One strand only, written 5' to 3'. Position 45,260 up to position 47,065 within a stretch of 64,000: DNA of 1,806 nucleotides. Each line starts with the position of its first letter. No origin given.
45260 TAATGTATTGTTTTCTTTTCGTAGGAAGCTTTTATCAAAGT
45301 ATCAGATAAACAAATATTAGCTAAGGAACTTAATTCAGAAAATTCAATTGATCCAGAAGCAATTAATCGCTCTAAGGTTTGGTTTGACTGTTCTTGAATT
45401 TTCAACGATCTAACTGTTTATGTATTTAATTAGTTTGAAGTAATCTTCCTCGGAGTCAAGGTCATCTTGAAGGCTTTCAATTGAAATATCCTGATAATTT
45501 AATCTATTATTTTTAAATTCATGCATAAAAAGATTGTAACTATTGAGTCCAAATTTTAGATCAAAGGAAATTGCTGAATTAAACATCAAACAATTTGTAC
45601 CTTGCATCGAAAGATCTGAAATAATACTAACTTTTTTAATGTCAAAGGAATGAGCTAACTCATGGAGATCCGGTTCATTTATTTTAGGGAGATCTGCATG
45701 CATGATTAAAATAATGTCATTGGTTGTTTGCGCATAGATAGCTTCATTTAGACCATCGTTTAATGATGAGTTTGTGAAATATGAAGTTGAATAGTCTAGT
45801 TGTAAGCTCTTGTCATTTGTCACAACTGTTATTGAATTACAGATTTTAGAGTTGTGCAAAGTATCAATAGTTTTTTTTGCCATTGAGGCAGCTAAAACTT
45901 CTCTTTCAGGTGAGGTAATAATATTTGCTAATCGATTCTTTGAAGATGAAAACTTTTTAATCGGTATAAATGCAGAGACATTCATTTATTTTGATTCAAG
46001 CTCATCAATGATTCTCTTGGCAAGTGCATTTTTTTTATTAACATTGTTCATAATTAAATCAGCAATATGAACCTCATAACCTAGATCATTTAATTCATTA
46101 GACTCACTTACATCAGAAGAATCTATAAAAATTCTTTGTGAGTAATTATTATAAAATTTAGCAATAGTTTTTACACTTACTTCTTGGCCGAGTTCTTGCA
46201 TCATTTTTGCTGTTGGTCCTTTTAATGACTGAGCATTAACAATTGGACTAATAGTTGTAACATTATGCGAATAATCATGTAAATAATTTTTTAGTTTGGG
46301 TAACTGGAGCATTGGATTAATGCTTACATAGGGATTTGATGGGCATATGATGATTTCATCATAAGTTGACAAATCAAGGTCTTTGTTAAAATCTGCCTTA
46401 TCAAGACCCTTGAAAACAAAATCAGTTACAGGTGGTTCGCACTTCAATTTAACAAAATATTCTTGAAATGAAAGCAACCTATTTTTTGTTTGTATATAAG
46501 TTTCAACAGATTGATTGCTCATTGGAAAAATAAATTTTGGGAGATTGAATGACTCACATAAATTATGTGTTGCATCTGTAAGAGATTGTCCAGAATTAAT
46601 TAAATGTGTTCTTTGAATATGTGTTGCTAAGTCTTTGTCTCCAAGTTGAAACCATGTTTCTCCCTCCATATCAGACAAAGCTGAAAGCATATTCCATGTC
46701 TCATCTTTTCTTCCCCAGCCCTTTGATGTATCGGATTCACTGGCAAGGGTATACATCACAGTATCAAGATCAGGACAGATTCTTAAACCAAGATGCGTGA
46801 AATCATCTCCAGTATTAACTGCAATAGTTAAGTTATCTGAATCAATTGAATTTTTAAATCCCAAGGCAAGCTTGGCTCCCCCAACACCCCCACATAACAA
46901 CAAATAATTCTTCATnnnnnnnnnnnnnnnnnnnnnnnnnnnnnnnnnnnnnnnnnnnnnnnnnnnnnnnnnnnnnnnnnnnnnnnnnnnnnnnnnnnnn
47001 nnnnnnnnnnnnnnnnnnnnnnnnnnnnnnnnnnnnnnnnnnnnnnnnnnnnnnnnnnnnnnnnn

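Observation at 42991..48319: Complete coenzyme F420 biosynthesis operon (fno-cofE-cofD-cofC-fbiC) in a gammaproteobacteria-like, AT-rich genome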

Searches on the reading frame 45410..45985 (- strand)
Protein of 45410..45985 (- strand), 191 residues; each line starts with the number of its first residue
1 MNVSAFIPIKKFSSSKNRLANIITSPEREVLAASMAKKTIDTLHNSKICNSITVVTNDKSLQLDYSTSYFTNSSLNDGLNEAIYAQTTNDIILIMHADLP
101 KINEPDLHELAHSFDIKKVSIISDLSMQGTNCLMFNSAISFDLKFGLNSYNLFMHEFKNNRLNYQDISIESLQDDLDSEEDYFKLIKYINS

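Call 3: search_protein_families(library=ncbifam, proteins=[window:45410-45985:-])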
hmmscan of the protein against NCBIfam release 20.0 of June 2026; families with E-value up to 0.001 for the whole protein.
window:45410-45985:- (191 aa): 1 family
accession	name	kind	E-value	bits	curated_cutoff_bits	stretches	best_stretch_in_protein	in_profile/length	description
TIGR03552.1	F420_cofC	equivalog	4.4e-29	101.5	105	1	5-185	2-187/196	2-phospho-L-lactate guanylyltransferase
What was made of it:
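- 45410..45985 (-): cofC: guanylyltransferase that activates the side-chain precursor, 191 aa; Gly146 at the 3-PG diagnostic position. TIGR03552 101.5 bits against a 105 cut-off (call 3).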

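Call 4: search_protein_families(library=pfam, proteins=[window:45410-45985:-])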
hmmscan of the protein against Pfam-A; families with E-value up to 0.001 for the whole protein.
window:45410-45985:- (191 aa): 1 family
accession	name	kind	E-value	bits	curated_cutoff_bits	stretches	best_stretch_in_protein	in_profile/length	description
PF01983.22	CofC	-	1.1e-14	54.6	22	1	5-185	3-182/217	Guanylyl transferase CofC like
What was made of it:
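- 45410..45985 (-): PF01983 54.6 against 22 (call 4).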

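Call 25: search_solved_structures(query=window:45410-45985:-, max_evalue=0.01, show_alignments=4)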
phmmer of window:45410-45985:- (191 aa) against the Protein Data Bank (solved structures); distinct sequences matched with E-value up to 0.01: 3.
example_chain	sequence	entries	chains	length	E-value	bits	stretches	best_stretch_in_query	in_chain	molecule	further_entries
2i5e_A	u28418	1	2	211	6.8e-05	26.4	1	4-185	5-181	Hypothetical protein MM_2497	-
7p97_AAA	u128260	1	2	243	0.008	19.7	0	3-61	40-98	3-phospho-D-glycerate guanylyltransferase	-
6bwg_A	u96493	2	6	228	0.0081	19.7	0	3-137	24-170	2-phospho-L-lactate guanylyltransferase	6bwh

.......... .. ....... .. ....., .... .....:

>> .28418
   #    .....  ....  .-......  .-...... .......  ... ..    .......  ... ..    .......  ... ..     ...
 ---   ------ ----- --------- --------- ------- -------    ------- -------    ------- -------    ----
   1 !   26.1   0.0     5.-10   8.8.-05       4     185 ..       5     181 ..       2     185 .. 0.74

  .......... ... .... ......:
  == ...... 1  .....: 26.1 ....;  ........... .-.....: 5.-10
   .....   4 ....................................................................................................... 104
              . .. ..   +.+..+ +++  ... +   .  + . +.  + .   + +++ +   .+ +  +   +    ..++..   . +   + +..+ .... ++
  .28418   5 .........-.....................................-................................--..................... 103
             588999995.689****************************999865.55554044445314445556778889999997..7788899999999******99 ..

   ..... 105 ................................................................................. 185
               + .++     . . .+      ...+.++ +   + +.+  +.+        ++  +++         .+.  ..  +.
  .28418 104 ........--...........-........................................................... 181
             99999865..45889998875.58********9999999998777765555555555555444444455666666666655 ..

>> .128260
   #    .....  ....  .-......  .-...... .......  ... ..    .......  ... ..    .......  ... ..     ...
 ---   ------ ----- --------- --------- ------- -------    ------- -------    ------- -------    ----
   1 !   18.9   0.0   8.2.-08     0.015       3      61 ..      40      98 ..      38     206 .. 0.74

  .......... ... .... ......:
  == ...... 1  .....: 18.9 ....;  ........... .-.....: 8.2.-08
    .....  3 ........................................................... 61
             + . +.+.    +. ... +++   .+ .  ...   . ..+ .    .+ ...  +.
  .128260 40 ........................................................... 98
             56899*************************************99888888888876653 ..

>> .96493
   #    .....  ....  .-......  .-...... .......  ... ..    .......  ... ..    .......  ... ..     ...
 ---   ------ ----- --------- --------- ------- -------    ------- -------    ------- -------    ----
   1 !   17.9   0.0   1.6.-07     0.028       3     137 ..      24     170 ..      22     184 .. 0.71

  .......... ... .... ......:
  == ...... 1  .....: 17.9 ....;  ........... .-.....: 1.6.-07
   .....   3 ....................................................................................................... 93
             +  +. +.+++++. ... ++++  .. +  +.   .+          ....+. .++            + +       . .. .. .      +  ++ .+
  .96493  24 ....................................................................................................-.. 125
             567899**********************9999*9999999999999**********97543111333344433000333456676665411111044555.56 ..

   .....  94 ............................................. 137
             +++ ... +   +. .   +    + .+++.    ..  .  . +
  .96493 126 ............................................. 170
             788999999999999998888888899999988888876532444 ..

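Call 34: search_solved_structures(query=A1, max_evalue=0.01, show_alignments=3)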
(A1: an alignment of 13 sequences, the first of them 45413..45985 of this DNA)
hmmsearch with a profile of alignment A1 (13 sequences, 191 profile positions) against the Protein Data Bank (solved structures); distinct sequences matched with E-value up to 0.01: 3.
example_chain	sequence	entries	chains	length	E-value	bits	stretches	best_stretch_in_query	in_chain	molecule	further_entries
2i5e_A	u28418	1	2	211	3.5e-10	43.3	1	4-151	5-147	Hypothetical protein MM_2497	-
6bwg_A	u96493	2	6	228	2.6e-06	30.7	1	5-149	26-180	2-phospho-L-lactate guanylyltransferase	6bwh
7p97_AAA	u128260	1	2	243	7.2e-06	29.3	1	3-134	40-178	3-phospho-D-glycerate guanylyltransferase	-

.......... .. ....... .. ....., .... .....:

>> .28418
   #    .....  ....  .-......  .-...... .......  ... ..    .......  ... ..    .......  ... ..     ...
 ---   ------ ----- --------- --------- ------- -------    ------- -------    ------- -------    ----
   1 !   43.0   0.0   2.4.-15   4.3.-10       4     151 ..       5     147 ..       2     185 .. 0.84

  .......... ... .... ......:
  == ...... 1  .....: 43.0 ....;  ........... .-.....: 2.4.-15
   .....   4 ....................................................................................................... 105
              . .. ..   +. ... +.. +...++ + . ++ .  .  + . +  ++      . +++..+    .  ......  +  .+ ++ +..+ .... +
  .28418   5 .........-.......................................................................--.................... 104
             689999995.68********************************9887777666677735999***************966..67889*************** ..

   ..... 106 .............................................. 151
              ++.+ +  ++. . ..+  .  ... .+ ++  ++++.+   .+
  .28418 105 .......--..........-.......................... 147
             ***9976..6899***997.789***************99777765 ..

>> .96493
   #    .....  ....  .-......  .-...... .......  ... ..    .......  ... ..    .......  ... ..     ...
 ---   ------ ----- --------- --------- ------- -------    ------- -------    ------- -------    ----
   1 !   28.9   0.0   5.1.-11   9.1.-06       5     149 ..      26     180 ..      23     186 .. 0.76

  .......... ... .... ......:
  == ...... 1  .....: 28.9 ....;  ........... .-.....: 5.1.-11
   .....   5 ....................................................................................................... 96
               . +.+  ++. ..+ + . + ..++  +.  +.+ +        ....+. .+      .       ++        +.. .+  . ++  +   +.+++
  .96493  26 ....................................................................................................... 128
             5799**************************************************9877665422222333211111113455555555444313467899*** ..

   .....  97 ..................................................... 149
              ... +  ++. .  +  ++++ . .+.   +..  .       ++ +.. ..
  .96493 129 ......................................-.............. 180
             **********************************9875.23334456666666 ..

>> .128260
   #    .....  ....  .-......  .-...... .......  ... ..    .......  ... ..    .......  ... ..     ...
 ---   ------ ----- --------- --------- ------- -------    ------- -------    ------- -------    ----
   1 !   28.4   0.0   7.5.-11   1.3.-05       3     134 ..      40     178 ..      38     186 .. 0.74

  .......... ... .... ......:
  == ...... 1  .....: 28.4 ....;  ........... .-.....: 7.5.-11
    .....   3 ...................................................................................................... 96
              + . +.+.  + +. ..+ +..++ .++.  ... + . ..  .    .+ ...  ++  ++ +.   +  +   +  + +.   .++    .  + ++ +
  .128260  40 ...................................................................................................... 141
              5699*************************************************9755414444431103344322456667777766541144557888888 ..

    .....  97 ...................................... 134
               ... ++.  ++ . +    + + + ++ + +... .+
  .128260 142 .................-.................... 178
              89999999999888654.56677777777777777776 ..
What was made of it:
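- On Coenzyme F420 biosynthesis pathway (FO synthase + CofC + CofD + CofE): K10, D98, T130 and S149 align to Mtb FbiD residues (call 34).
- Closest known: Archaeal CofC-CofD-CofE pathway. Same: The CofC profile is closest to M. mazei CofC 2I5E (call 34).
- Closest known: Actinobacterial FbiA-FbiB-FbiC-FbiD pathway. Same: CofC shares the PEP-binding residues of Mtb FbiD (call 34).
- The CofC profile is closest to archaeal M. mazei CofC (43.3 bits) rather than Mtb FbiD (30.7 bits) (call 34). The match to Mycetohabitans CofC 7P97 is the weakest of the three solved CofCs (call 34).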

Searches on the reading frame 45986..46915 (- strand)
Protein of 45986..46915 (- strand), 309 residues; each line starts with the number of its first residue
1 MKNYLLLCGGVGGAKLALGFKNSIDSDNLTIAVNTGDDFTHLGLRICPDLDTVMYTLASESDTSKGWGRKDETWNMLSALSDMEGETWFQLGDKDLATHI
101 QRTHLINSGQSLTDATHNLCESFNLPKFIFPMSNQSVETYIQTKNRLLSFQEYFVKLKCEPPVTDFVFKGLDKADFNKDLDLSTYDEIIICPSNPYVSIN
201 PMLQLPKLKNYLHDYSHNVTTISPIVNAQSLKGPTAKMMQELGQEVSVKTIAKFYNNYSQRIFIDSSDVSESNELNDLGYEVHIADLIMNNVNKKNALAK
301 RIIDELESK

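Call 3: search_protein_families(library=ncbifam, proteins=[window:45986-46915:-])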
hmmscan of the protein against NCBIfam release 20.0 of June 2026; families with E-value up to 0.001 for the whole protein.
window:45986-46915:- (309 aa): 1 family
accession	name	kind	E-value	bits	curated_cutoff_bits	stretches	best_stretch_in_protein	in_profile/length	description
TIGR01819.1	F420_cofD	equivalog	2.6e-80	269.6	257.45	1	5-304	2-301/301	2-phospho-L-lactate transferase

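Call 4: search_protein_families(library=pfam, proteins=[window:45986-46915:-])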
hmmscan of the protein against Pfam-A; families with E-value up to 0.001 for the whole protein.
window:45986-46915:- (309 aa): 1 family
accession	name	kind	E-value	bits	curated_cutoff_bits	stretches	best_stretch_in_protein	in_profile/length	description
PF01933.23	CofD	-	1.2e-36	126.9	30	1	6-251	3-248/290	2-phospho-L-lactate transferase CofD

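Call 10: find_encoding_contigs(protein=window:45986-46915:-, flank=10000, max_places=8)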
Protein window:45986-46915:- (309 aa): 2 contigs read that carry it; 2 places shown.
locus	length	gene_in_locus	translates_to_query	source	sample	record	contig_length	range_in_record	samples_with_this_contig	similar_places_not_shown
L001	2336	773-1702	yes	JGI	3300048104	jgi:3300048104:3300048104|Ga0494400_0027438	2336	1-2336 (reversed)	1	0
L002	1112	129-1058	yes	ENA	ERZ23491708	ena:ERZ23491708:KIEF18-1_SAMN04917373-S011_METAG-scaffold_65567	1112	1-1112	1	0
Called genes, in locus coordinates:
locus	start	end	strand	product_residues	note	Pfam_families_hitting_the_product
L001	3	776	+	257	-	PF01996:F420_ligase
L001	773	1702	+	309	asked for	PF01933:CofD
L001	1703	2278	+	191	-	PF01983:CofC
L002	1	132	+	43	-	?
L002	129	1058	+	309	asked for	PF01933:CofD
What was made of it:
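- Tried and rejected: CofD was found only on two short contigs (call 10).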

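Call 83: search_solved_structures(query=window:45986-46915:-, max_evalue=0.001, show_alignments=1)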
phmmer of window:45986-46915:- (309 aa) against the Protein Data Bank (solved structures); distinct sequences matched with E-value up to 0.001: 2.
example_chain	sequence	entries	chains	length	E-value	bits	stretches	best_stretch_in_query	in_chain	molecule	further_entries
3c3d_A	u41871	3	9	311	3.7e-51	177.5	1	5-304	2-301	2-phospho-L-lactate transferase | LPPG:FO 2-phospho-L-lactate transferase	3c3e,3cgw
6uvx_B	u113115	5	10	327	7.9e-48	166.6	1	6-299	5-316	Phosphoenolpyruvate transferase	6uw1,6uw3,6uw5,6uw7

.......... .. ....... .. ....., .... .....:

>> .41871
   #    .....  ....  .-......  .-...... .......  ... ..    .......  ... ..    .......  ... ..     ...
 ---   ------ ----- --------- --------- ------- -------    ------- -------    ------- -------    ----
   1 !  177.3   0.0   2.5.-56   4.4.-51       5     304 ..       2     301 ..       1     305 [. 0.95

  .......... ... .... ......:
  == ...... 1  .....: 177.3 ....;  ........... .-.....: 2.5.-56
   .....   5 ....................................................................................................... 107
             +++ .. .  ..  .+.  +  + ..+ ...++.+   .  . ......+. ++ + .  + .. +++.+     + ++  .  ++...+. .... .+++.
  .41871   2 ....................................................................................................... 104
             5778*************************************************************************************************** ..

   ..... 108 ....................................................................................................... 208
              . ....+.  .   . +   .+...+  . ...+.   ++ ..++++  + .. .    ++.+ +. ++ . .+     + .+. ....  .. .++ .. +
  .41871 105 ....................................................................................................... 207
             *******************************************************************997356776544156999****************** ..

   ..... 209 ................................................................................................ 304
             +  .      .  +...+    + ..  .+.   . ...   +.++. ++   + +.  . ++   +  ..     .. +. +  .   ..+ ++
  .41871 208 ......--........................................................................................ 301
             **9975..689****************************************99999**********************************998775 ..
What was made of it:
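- On Coenzyme F420 biosynthesis pathway (FO synthase + CofC + CofD + CofE): Full-length alignment to 3C3D and 6UVX (call 83).
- Closest known: Archaeal CofC-CofD-CofE pathway. Same: CofD aligns best to M. mazei CofD 3C3D (call 83).
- Closest known: Actinobacterial FbiA-FbiB-FbiC-FbiD pathway. Same: CofD is 166.6 bits to FbiA 6UVX (call 83).
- CofD scores nearly as well against mycobacterial FbiA, a phosphoenolpyruvate transferase (166.6 bits), as against archaeal CofD (177.5 bits) (call 83).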
